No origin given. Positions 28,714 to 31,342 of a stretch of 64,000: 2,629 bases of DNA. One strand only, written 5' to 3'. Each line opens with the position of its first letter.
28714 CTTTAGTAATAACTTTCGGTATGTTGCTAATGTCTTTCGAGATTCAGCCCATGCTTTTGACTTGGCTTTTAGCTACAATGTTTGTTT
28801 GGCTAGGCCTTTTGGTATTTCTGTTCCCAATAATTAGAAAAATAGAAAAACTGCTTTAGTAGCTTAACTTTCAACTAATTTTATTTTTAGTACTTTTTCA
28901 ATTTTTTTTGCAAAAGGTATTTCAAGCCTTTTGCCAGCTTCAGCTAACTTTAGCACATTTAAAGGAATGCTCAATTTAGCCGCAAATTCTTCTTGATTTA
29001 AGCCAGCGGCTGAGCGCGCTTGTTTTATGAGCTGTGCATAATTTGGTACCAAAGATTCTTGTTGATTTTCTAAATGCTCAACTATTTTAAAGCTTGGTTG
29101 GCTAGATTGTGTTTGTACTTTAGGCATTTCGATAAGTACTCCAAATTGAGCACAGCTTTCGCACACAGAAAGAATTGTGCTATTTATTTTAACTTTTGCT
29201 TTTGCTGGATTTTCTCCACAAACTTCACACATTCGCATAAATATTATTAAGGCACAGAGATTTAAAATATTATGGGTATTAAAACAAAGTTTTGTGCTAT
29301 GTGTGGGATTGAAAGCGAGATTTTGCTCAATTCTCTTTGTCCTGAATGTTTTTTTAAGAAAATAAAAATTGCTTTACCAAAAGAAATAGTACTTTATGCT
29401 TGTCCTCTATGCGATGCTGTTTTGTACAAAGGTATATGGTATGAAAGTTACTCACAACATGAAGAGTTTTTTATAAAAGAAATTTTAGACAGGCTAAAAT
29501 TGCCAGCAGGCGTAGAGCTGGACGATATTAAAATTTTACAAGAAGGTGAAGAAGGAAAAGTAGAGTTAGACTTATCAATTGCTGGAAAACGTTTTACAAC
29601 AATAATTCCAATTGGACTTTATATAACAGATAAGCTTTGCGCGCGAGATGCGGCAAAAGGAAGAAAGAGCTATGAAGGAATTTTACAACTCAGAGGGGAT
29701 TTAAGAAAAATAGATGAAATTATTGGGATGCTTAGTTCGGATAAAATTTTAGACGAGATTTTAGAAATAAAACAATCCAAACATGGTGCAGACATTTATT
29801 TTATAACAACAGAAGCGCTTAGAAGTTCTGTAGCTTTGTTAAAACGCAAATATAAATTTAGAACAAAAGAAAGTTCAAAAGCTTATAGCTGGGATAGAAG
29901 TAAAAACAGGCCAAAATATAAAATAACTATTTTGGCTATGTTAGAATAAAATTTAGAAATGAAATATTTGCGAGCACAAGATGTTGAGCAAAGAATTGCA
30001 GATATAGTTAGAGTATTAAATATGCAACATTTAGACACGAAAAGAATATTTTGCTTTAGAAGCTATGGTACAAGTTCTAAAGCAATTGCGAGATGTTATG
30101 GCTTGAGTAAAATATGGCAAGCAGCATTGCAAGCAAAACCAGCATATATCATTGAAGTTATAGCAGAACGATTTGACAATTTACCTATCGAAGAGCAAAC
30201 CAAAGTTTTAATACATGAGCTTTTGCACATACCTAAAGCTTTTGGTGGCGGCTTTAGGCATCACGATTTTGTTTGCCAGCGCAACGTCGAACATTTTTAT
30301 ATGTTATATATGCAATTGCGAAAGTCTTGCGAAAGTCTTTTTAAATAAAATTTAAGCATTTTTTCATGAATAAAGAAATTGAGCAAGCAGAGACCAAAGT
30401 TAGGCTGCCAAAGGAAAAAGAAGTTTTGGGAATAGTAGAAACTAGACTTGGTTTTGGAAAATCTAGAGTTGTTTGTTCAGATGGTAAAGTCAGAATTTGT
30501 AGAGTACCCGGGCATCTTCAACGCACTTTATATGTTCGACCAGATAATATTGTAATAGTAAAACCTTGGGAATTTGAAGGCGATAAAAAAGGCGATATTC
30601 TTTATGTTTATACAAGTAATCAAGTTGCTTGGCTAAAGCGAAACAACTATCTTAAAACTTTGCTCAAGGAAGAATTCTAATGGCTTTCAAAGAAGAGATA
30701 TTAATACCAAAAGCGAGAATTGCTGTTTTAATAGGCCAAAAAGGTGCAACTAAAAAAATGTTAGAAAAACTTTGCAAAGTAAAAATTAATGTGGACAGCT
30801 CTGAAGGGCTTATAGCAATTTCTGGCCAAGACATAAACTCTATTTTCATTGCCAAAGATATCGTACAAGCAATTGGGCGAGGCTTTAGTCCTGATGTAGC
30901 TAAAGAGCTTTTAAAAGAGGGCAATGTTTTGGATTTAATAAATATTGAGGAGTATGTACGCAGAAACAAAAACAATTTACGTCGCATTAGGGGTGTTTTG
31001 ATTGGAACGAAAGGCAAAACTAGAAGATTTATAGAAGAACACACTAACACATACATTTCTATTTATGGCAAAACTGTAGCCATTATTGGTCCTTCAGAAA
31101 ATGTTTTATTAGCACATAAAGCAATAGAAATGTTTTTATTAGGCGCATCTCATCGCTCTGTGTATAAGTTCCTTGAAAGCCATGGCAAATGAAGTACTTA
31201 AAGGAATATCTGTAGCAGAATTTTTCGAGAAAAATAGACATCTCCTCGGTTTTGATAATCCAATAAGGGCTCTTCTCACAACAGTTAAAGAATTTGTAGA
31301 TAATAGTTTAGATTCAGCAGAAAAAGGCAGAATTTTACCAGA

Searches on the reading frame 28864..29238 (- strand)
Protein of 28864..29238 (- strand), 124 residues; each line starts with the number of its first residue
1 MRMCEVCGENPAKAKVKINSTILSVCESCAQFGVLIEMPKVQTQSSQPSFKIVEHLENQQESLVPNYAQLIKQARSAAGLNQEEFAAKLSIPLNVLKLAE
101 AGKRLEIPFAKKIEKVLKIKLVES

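Call 41: search_protein_families(library=pfam, proteins=[window:28864-29238:-], max_evalue=0.01)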
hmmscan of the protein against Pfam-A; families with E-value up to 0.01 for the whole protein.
window:28864-29238:- (124 aa): 3 families
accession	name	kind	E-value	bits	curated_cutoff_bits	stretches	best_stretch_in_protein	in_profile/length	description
PF01381.28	HTH_3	-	2.7e-06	27.7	23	1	71-123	1-54/55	Helix-turn-helix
PF24250.1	HVO_2718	-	0.0049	17.1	30.3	0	4-33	18-48/173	Transcription regulator HVO_2718-like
PF13413.12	HTH_25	-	0.0063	16.8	24.6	0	71-103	2-34/62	Helix-turn-helix domain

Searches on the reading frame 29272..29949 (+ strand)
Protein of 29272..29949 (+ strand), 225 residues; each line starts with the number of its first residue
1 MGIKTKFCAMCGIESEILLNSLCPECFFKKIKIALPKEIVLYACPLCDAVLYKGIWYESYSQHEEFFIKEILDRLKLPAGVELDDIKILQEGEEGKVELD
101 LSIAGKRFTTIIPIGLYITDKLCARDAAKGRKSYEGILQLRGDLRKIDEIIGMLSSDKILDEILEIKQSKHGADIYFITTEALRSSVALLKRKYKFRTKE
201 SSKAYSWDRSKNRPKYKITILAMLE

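Call 41: search_protein_families(library=pfam, proteins=[window:29272-29949:+], max_evalue=0.01)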
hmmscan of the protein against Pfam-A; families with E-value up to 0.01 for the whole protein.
window:29272-29949:+ (225 aa): 1 family
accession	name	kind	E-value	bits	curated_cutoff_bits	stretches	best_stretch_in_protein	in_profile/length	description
PF04981.18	NMD3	-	4.2e-31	108.8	24.9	1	8-221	1-240/243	NMD3 family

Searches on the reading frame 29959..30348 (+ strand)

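Call 41: search_protein_families(library=pfam, proteins=[window:29959-30348:+], max_evalue=0.01)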
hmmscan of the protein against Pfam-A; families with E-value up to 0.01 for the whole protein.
window:29959-30348:+ (129 aa): 1 family
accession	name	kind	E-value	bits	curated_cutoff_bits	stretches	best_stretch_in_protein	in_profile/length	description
PF18894.6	PhageMetallopep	-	3e-26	92.5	23.7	1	2-104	2-112/134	Putative phage metallopeptidase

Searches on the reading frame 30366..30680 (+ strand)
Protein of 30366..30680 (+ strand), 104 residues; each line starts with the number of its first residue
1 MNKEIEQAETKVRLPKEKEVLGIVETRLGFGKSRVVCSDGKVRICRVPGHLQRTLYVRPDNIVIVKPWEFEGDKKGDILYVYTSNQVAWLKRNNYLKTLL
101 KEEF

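Call 41: search_protein_families(library=pfam, proteins=[window:30366-30680:+], max_evalue=0.01)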
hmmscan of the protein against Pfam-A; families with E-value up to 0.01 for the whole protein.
window:30366-30680:+ (104 aa): 1 family
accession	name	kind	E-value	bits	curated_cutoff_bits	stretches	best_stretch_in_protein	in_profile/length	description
PF01176.25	eIF-1a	-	6e-13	48.7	30.2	1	19-80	2-63/64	Translation initiation factor 1A / IF-1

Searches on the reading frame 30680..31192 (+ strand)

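Call 41: search_protein_families(library=pfam, proteins=[window:30680-31192:+], max_evalue=0.01)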
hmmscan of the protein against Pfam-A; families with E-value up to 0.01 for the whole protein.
window:30680-31192:+ (170 aa): 6 families
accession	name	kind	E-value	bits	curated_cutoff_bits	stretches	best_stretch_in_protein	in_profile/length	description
PF00013.35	KH_1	-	1.7e-15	56.9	21.5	2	5-63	2-65/66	KH domain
PF21800.4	KH_KRR1_2nd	-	2.3e-13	50.4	27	1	84-150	3-68/91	KRR1 small subunit processome component, second KH domain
PF22891.2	KH_PNO1_2nd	-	5.2e-07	30.2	27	1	97-165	15-83/90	Eukaryotic type KH-domain (KH-domain type I) (327.11.2)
PF17903.8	KH_KRR1_1st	-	0.00081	20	23.4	1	6-79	4-80/81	Krr1 KH1 domain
PF07650.23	KH_2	-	0.0063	16.8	22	0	6-37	28-59/78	KH domain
PF22675.2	KH-I_KHDC4-BBP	-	0.0084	16.4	30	0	103-134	7-38/76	KHDC4/BBP-like, KH-domain type I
